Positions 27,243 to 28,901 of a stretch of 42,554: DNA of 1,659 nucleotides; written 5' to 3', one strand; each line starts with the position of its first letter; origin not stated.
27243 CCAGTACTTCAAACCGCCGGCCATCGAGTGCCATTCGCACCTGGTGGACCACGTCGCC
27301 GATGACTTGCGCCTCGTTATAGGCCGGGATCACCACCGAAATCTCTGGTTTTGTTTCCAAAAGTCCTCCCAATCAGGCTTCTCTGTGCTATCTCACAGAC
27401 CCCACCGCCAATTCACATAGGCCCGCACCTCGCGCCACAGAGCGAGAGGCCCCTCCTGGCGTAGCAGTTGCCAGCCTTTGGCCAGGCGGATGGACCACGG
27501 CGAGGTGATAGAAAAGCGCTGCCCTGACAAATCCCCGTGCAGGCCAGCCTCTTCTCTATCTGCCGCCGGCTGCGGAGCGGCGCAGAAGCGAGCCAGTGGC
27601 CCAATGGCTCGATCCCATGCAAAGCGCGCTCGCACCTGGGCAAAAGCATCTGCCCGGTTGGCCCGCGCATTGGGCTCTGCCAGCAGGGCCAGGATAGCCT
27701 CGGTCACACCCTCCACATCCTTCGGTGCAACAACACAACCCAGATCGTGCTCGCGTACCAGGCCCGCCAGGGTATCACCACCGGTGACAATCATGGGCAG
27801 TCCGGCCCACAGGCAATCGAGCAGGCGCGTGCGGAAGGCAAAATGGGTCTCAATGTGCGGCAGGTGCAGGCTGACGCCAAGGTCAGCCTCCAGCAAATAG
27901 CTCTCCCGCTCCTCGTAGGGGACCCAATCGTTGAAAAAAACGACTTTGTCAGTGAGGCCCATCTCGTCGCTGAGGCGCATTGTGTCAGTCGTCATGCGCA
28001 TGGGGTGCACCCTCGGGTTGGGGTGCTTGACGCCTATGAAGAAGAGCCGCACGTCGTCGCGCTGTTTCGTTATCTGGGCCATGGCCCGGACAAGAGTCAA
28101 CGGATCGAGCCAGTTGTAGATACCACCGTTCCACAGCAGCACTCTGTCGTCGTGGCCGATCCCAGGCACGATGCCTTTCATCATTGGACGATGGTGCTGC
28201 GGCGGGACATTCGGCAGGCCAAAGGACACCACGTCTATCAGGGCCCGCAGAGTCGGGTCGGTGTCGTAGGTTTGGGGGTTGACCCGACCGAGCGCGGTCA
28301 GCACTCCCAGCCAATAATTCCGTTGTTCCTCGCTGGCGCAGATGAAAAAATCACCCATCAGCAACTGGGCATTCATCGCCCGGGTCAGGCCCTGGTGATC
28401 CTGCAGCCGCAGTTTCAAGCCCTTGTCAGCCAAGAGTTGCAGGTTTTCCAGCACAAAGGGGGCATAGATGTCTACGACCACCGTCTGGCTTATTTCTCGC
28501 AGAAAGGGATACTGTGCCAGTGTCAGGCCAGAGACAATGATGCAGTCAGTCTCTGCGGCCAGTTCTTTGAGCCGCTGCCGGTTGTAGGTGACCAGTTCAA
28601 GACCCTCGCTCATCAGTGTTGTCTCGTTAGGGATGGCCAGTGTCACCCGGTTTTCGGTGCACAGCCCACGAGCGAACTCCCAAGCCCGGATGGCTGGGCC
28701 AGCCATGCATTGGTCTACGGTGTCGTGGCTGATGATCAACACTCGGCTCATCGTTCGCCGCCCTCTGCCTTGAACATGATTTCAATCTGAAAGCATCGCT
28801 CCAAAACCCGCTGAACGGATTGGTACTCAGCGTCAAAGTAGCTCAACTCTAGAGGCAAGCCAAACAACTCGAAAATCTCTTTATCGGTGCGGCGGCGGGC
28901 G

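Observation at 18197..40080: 22-kb, 17-gene co-directional supercluster combining ABC-type glycan polymerisation with a lipid-linked extracytoplasmic decoration system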

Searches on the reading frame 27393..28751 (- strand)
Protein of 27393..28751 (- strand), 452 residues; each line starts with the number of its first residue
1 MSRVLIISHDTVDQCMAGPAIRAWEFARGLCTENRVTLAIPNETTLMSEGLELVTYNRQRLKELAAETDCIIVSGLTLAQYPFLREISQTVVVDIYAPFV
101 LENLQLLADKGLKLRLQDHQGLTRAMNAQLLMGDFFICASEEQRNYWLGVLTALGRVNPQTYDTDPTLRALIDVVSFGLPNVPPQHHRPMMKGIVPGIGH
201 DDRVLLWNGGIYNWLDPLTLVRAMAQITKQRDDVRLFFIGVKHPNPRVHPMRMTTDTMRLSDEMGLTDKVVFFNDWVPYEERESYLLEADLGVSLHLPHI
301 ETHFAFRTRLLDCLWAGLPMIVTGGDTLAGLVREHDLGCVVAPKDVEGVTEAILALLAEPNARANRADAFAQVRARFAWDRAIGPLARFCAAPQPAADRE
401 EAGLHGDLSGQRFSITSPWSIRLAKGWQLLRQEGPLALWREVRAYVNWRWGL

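Call 5: search_protein_families(library=pfam, proteins=[window:27393-28751:-], max_evalue=0.01)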
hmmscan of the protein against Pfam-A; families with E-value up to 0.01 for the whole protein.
window:27393-28751:- (452 aa): 3 families
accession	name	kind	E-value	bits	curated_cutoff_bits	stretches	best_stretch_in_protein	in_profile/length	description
PF13692.12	Glyco_trans_1_4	-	8e-12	46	27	1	204-358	3-141/142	Glycosyl transferases group 1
PF00534.26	Glycos_transf_1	-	6.2e-08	32.8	26.4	1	200-366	13-165/172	Glycosyl transferases group 1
PF13844.12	Glyco_transf_41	-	0.0028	16.4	25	1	255-344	411-494/543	Glycosyl transferase family 41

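Call 14: search_protein_families(library=ncbifam, proteins=[window:27393-28751:-], max_evalue=0.001)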
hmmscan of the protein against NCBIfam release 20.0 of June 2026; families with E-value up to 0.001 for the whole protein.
window:27393-28751:- (452 aa): 5 families
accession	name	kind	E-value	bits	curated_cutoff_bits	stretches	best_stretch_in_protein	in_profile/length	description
TIGR03449.1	mycothiol_MshA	equivalog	1.6e-06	27.3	462.5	1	196-386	214-396/406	D-inositol-3-phosphate glycosyltransferase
NF053787.1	GlcN_PG_synth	equivalog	8.6e-05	21.5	480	1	270-386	243-352/361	N-acetylglucosaminyl phosphatidylglycerol synthase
TIGR04063.1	stp3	hypoth_equivalog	0.00021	20.3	442.05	1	202-383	213-385/397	TIGR04063 family PEP-CTERM/XrtA system glycosyltransferase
NF041876.1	EPS_EpsE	equivalog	0.00037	19.9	400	1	220-379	232-382/389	exopolysaccharide biosynthesis GT4 family glycosyltransferase EpsE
TIGR04047.1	MSMEG_0565_glyc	hypoth_equivalog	0.0004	19.6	259.85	0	203-382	194-363/373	MSMEG_0565 family glycosyltransferase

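Call 15: find_homologous_proteins(query=window:27393-28751:-, max_evalue=0.00001)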
Query window:27393-28751:- (452 aa): 3642 proteins with E <= 0.00001 among 8000 candidates; the best 120 are listed.
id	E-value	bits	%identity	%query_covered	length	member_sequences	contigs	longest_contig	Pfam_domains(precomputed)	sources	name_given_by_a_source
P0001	0.0e+0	1048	100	100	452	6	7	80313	PF00534.27,PF13692.13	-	-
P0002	8.2e-237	804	77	100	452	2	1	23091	PF00534.27,PF13692.13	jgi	jgi:glycosyltransferase involved in cell wall biosynthesis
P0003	1.0e-227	774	74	100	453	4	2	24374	PF00534.27,PF13692.13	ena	-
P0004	9.5e-226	768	74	100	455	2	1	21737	PF00534.27,PF13692.13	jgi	jgi:glycosyltransferase involved in cell wall biosynthesis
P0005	3.1e-225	766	73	100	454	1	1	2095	PF00534.27,PF13692.13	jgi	jgi:glycosyltransferase involved in cell wall biosynthesis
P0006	3.9e-224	763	72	100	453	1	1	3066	PF13692.13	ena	-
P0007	2.0e-222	757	74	100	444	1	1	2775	PF00534.27,PF13692.13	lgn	-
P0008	5.9e-222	755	72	100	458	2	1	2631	PF13692.13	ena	-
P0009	1.3e-221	754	73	100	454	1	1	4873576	PF00534.27,PF13692.13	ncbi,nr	ncbi:MAG: glycosyltransferase [Anaerolineae bacterium]|nr:MAG: glycosyltransferase [Anaerolineae bac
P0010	4.9e-221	752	71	100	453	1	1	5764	PF00534.27,PF13692.13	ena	-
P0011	2.4e-220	750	72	100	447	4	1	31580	PF13692.13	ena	-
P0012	4.4e-218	743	71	100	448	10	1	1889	PF00534.27,PF13692.13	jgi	-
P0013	4.3e-213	726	70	100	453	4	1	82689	PF00534.27,PF13692.13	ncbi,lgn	ncbi:MAG: glycosyltransferase [Chloroflexota bacterium]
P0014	1.0e-171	590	58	100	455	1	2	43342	PF13692.13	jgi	jgi:glycosyltransferase involved in cell wall biosynthesis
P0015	2.4e-171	588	59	99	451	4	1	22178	PF00534.27,PF13439.13,PF13692.13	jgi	-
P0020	6.8e-167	574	57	100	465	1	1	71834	PF00534.27,PF13692.13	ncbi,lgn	-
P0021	1.3e-165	570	57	100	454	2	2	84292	PF13692.13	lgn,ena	-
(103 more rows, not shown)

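Call 17: find_related_loci(query=A1, collection=genome_contigs, flank=10000)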
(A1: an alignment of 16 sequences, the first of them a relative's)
Query A1 (452 aa) in genome_contigs; peptide patterns used: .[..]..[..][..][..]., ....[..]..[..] (x = any residue, [..] = any of these).
599 stretches matched a pattern (row limit reached: there are more); 559 encode a relative of the query (tblastn E <= 1e-3); the best 80 are kept; 80 distinct loci.
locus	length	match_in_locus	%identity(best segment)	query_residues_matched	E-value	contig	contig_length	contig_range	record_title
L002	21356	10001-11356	69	1-451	0e+0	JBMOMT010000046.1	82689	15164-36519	MAG: Chloroflexota bacterium isolate Betzabe_MAG057 MAG057_46, whole genome shotgun sequence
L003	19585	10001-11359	57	1-452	8e-171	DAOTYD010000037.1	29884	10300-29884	MAG TPA_asm: Anaerolineae bacterium isolate H23_305 k115_11926, whole genome shotgun sequence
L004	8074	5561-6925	51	1-451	4e-154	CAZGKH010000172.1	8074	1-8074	MAG TPA_asm: uncultured Anaerolineae bacterium isolate binchicken_co275_239 genome assembly, contig: NODE_15138_length_8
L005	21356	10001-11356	50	1-451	6e-150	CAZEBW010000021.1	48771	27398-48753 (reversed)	MAG TPA_asm: uncultured Anaerolineae bacterium isolate binchicken_co17_112 genome assembly, contig: NODE_2182_length_487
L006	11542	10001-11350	50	1-451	5e-144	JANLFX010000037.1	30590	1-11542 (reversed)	MAG: Anaerolineae bacterium isolate A05DMB24 NODE_37_length_30590_cov_7.701457, whole genome shotgun sequence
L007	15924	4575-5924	52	3-451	3e-143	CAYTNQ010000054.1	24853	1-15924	MAG TPA_asm: uncultured Anaerolineales bacterium isolate binchicken_co294_35 genome assembly, contig: NODE_2363_length_2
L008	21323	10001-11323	50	4-449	3e-140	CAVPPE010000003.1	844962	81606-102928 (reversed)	MAG: uncultured Chloroflexia bacterium isolate MFD09964.bin.1.215 genome assembly, contig: contig_17550, whole genome sh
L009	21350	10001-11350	47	2-444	1e-139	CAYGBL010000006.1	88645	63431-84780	MAG TPA_asm: uncultured Actinomycetota bacterium isolate ERP108616_co2_267 genome assembly, contig: NODE_174_length_8864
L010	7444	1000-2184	53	3-399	1e-136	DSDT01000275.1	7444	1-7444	MAG TPA_asm: Chloroflexota bacterium isolate SpSt-1225 Ga0129302_1006279, whole genome shotgun sequence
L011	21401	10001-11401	45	3-448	5e-135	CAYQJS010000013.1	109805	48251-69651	MAG TPA_asm: uncultured Chloroflexota bacterium isolate SRP119689_co1_77 genome assembly, contig: NODE_153_length_109805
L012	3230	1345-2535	52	4-402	4e-140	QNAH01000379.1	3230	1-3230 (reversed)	MAG: Candidatus Zixiibacteriota bacterium isolate B117_G9 B117_Guay9_scaffold_71834, whole genome shotgun sequence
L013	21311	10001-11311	47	2-434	7e-135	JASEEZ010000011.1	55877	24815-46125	MAG: Actinomycetota bacterium isolate Yes46-11 NODE_11_length_55877_cov_14.214593, whole genome shotgun sequence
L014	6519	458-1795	49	1-451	5e-134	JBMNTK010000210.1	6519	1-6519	MAG: Anaerolineae bacterium isolate SBF912SR1HQ0001 scaffold_41280_c1, whole genome shotgun sequence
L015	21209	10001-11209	49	2-403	1e-132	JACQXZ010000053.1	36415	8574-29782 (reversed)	MAG: Actinomycetota bacterium isolate NC_groundwater_1528_Pr4_S-0.65um_37_9 SR1-18-Sp65_coassembly_scaffold_255679, whol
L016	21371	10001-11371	51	3-449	4e-144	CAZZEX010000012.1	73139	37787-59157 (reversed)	MAG TPA_asm: uncultured Anaerolineales bacterium isolate SRP214966_co5_324 genome assembly, contig: NODE_133_length_7313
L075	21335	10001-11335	41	2-418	3e-114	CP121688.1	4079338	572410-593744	Clostridiaceae bacterium 35-E11 chromosome, complete genome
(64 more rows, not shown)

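Call 19: find_encoding_contigs(protein=P0009, flank=10000, max_places=2)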
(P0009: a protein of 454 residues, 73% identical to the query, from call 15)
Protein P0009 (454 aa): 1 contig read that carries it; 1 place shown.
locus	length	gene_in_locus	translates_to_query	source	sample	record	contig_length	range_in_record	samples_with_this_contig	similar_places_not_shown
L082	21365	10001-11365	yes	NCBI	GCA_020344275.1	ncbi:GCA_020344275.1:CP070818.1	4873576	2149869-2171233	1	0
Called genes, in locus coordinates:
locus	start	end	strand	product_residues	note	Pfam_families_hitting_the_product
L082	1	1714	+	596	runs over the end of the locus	PF13185:GAF_2, PF01590:GAF, PF00990:GGDEF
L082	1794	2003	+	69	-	-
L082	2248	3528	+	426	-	-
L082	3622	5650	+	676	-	PF01833:TIG (faint)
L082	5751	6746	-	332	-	PF02463:SMC_N, PF13175:AAA_15 (weak), PF13476:AAA_23, PF13514:AAA_27 (weak), PF13555:AAA_29 (weak), PF00005:ABC_tran (faint), PF13304:AAA_21 (faint)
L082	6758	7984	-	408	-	PF00149:Metallophos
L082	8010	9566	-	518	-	PF01935:DUF87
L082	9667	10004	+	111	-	PF00534:Glycos_transf_1, PF13524:Glyco_trans_1_2, PF13692:Glyco_trans_1_4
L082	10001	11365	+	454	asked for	PF00534:Glycos_transf_1, PF13692:Glyco_trans_1_4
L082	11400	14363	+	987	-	PF09586:YfhO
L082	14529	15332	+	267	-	PF02527:GidB, PF13847:Methyltransf_31 (weak)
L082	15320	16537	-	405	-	PF02463:SMC_N, PF13175:AAA_15 (weak), PF13476:AAA_23 (weak), PF13304:AAA_21 (faint)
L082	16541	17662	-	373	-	PF00712:DNA_pol3_beta, PF02767:DNA_pol3_beta_2, PF02768:DNA_pol3_beta_3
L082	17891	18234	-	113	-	-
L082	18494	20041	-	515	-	PF14522:Cytochrome_C7 (faint), PF22113:Mtrc-MtrF_II-IV_dom (faint), PF02085:Cytochrom_CIII (faint), PF14537:Cytochrom_c3_2 (faint)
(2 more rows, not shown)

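Call 20: find_encoding_contigs(protein=P0013, flank=10000, max_places=2)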
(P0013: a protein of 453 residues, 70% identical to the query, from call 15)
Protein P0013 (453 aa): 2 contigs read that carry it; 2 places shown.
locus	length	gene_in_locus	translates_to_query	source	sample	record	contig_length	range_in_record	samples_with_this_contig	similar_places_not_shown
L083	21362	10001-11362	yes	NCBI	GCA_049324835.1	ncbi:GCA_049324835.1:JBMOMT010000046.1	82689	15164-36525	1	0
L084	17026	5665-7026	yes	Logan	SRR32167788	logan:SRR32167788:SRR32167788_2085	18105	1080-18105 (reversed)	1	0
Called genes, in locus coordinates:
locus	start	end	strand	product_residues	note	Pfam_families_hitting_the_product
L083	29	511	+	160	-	PF13404:HTH_AsnC-type, PF13412:HTH_24, PF22451:NirdL-like_HTH (weak), PF09339:HTH_IclR (weak), PF22482:AsnC_trans_reg_3, PF01037:AsnC_trans_reg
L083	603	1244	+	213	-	PF13483:Lactamase_B_3, PF12706:Lactamase_B_2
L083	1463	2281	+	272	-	-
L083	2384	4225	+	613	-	PF13692:Glyco_trans_1_4, PF13524:Glyco_trans_1_2, PF00534:Glycos_transf_1 (weak)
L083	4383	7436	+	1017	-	PF13692:Glyco_trans_1_4, PF13524:Glyco_trans_1_2, PF00534:Glycos_transf_1 (weak), PF21374:WsaF_N, PF00534:Glycos_transf_1, PF13692:Glyco_trans_1_4, PF22772:WsaF_C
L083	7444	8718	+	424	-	PF00535:Glycos_transf_2, PF10111:Glyco_tranf_2_2 (faint), PF13641:Glyco_tranf_2_3, PF13632:Glyco_trans_2_3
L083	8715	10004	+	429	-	PF00535:Glycos_transf_2, PF13641:Glyco_tranf_2_3, PF13632:Glyco_trans_2_3 (weak)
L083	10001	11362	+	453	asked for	PF00534:Glycos_transf_1 (weak), PF13692:Glyco_trans_1_4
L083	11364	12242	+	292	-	PF00535:Glycos_transf_2, PF13641:Glyco_tranf_2_3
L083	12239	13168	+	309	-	PF03706:LPG_synthase_TM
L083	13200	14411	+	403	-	PF04230:PS_pyruv_trans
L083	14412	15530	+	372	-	PF04422:FrhB_FdhB_N, PF04432:FrhB_FdhB_C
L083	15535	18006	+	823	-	PF09586:YfhO, PF24677:DUF7657, PF09586:YfhO (weak)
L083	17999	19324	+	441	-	-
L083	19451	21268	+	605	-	PF10342:Kre9_KNH (faint)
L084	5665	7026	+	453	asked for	PF00534:Glycos_transf_1 (weak), PF13692:Glyco_trans_1_4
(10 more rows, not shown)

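Call 22: search_solved_structures(query=window:27393-28751:-, max_evalue=0.01)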
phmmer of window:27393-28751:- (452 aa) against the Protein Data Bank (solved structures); distinct sequences matched with E-value up to 0.01: 1.
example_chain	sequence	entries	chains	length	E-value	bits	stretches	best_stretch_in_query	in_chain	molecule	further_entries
6kih_A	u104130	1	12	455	0.0077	18.1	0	201-382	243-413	Tll1590 protein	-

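Call 33: find_encoding_contigs(protein=P0021, flank=10000, max_places=2)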
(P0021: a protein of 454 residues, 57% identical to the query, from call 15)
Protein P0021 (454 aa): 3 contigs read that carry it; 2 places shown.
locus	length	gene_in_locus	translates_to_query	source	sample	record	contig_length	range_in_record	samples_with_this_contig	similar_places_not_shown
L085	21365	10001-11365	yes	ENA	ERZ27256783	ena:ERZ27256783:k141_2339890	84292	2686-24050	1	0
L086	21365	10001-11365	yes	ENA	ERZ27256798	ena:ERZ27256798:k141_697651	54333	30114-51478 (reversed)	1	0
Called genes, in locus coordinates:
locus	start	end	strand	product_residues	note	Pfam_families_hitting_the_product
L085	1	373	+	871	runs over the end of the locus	-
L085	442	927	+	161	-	-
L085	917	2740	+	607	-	PF00535:Glycos_transf_2, PF13641:Glyco_tranf_2_3, PF00534:Glycos_transf_1, PF13692:Glyco_trans_1_4, PF13524:Glyco_trans_1_2, PF20706:GT4-conflict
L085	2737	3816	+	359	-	PF00534:Glycos_transf_1, PF13692:Glyco_trans_1_4, PF13524:Glyco_trans_1_2, PF20706:GT4-conflict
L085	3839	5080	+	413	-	PF13439:Glyco_transf_4, PF13579:Glyco_trans_4_4 (weak), PF20706:GT4-conflict, PF00534:Glycos_transf_1, PF13692:Glyco_trans_1_4, PF13524:Glyco_trans_1_2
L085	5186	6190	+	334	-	PF03966:Trm112p (weak), PF01209:Ubie_methyltran (faint), PF08003:Methyltransf_9 (weak), PF13489:Methyltransf_23, PF13847:Methyltransf_31, PF08241:Methyltransf_11, PF08242:Methyltransf_12 (weak), PF13649:Methyltransf_25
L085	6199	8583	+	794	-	PF13360:PQQ_2 (faint), PF13570:Beta-prop_ACSF4, PF15907:Itfg2 (faint), PF13517:FG-GAP_3, PF13570:Beta-prop_ACSF4 (weak), PF13517:FG-GAP_3 (weak), PF01839:FG-GAP (weak), PF13517:FG-GAP_3, +2 more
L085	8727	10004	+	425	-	PF13439:Glyco_transf_4, PF13579:Glyco_trans_4_4, PF20706:GT4-conflict, PF00534:Glycos_transf_1, PF13692:Glyco_trans_1_4, PF13524:Glyco_trans_1_2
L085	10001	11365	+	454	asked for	PF13692:Glyco_trans_1_4 (weak)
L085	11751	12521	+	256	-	PF02527:GidB, PF13847:Methyltransf_31 (weak)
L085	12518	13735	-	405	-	PF02463:SMC_N, PF13175:AAA_15, PF13476:AAA_23, PF13304:AAA_21 (faint)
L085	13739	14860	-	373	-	PF00712:DNA_pol3_beta, PF02767:DNA_pol3_beta_2, PF02768:DNA_pol3_beta_3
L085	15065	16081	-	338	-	-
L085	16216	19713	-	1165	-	PF02811:PHP, PF07733:DNA_pol3_alpha, PF17657:DNA_pol3_finger, PF14579:HHH_6, PF01336:tRNA_anti-codon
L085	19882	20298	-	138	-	PF13279:4HBT_2, PF03061:4HBT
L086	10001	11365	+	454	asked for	PF13692:Glyco_trans_1_4 (weak)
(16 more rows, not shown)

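Call 34: find_encoding_contigs(protein=P0020, flank=10000, max_places=2)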
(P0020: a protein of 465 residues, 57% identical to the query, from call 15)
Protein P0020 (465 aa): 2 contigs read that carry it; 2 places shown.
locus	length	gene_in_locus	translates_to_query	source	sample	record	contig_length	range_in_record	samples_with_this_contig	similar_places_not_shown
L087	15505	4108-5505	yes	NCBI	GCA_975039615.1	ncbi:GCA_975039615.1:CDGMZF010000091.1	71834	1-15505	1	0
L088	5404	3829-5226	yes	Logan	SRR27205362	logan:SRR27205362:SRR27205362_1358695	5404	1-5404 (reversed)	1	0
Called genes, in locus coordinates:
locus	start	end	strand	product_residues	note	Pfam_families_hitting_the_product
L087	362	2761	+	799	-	PF13570:Beta-prop_ACSF4, PF25292:Beta-prop_CGLA (faint), PF13517:FG-GAP_3 (weak), PF14783:BBS2_Mid (faint), PF01839:FG-GAP (weak), PF13517:FG-GAP_3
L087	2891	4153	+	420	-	PF13439:Glyco_transf_4, PF13579:Glyco_trans_4_4, PF20706:GT4-conflict (weak), PF00534:Glycos_transf_1, PF13692:Glyco_trans_1_4, PF13524:Glyco_trans_1_2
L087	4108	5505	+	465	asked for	PF13692:Glyco_trans_1_4 (weak), PF00534:Glycos_transf_1 (weak)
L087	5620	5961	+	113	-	-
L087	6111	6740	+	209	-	PF01195:Pept_tRNA_hydro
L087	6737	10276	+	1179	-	PF17757:UvrB_inter, PF02559:CarD_TRCF_RID, PF00270:DEAD, PF04851:ResIII, PF00271:Helicase_C, PF03461:TRCF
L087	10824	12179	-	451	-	PF01554:MatE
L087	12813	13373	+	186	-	PF04879:Molybdop_Fe4S4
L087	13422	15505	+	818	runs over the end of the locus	PF00384:Molybdopterin, PF01568:Molydop_binding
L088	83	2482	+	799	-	PF13570:Beta-prop_ACSF4, PF25292:Beta-prop_CGLA (faint), PF13517:FG-GAP_3 (weak), PF14783:BBS2_Mid (faint), PF01839:FG-GAP (weak), PF13517:FG-GAP_3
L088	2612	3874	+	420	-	PF13439:Glyco_transf_4, PF13579:Glyco_trans_4_4, PF20706:GT4-conflict (weak), PF00534:Glycos_transf_1, PF13692:Glyco_trans_1_4, PF13524:Glyco_trans_1_2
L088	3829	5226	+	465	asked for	PF13692:Glyco_trans_1_4 (weak), PF00534:Glycos_transf_1 (weak)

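Call 76: search_protein_families(library=pfam, proteins=[L016:45-1553:+], max_evalue=0.05)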
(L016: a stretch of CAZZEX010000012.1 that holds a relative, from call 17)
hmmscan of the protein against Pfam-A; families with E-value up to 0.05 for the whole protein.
L016:45-1553:+ (502 aa): 2 families
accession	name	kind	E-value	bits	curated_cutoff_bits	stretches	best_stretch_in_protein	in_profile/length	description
PF07705.17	CARDB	-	1e-08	35.7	22.7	1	390-482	12-99/101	CARDB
PF11790.14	Glyco_hydro_cc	-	2e-06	28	21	1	81-219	12-144/237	Glycosyl hydrolase catalytic core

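Call 100: search_protein_families(library=pfam, proteins=[L011:11459-14080:+, L009:13164-15680:+, L009:16636-18039:+, L075:14295-16862:+, L003:1774-3633:+, L005:2880-4079:+, L011:14102-14905:+, L011:14902-16707:+], max_evalue=0.01)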
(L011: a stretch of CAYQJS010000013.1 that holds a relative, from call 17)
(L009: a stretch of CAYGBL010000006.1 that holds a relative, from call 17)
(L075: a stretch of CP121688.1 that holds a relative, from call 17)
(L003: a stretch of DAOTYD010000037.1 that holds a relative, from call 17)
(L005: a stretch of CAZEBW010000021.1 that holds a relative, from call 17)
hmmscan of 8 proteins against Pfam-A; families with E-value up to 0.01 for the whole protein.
L011:11459-14080:+ (873 aa): 0 families

L009:13164-15680:+ (838 aa): 1 family
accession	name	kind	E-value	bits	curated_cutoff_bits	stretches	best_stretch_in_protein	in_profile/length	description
PF09586.16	YfhO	-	7.7e-29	101.1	28.5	2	14-411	75-435/835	Bacterial membrane protein YfhO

L009:16636-18039:+ (467 aa): 1 family
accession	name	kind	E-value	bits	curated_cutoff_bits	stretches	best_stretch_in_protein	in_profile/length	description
PF09913.15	DUF2142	-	1.5e-15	57.4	30.1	1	121-416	115-391/395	Predicted membrane protein (DUF2142)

L075:14295-16862:+ (856 aa): 2 families
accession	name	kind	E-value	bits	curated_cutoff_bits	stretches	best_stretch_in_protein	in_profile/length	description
PF24677.1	DUF7657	-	8.7e-129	430.2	26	1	229-626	3-400/401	Domain of unknown function (DUF7657)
PF24672.1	DUF7654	-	2e-41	141.5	27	1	711-854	1-141/145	Domain of unknown function (DUF7654)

L003:1774-3633:+ (619 aa): 0 families

L005:2880-4079:+ (399 aa): 4 families
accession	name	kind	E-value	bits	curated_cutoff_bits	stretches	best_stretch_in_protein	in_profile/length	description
PF01053.26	Cys_Met_Meta_PP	-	4.7e-129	430.7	27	1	8-394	2-380/381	Cys/Met metabolism PLP-dependent enzyme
PF01041.23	DegT_DnrJ_EryC1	-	1.8e-07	31.2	19.8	1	62-241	24-202/360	DegT/DnrJ/EryC1/StrS aminotransferase family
PF00266.25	Aminotran_5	-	2.7e-06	27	21.5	1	87-216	74-207/371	Aminotransferase class-V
PF00155.27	Aminotran_1_2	-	1.2e-05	25.1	19.7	1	35-191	11-191/361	Aminotransferase class I and II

L011:14102-14905:+ (267 aa): 1 family
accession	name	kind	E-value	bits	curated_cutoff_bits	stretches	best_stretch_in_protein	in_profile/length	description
PF01061.29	ABC2_membrane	-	1.5e-13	51.2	26.9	1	18-225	4-208/211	ABC-2 type transporter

L011:14902-16707:+ (601 aa): 1 family
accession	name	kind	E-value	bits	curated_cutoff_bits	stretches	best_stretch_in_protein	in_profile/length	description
PF13231.12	PMT_2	-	2.6e-09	37.9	26.1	1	90-176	3-89/160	Dolichyl-phosphate-mannose-protein mannosyltransferase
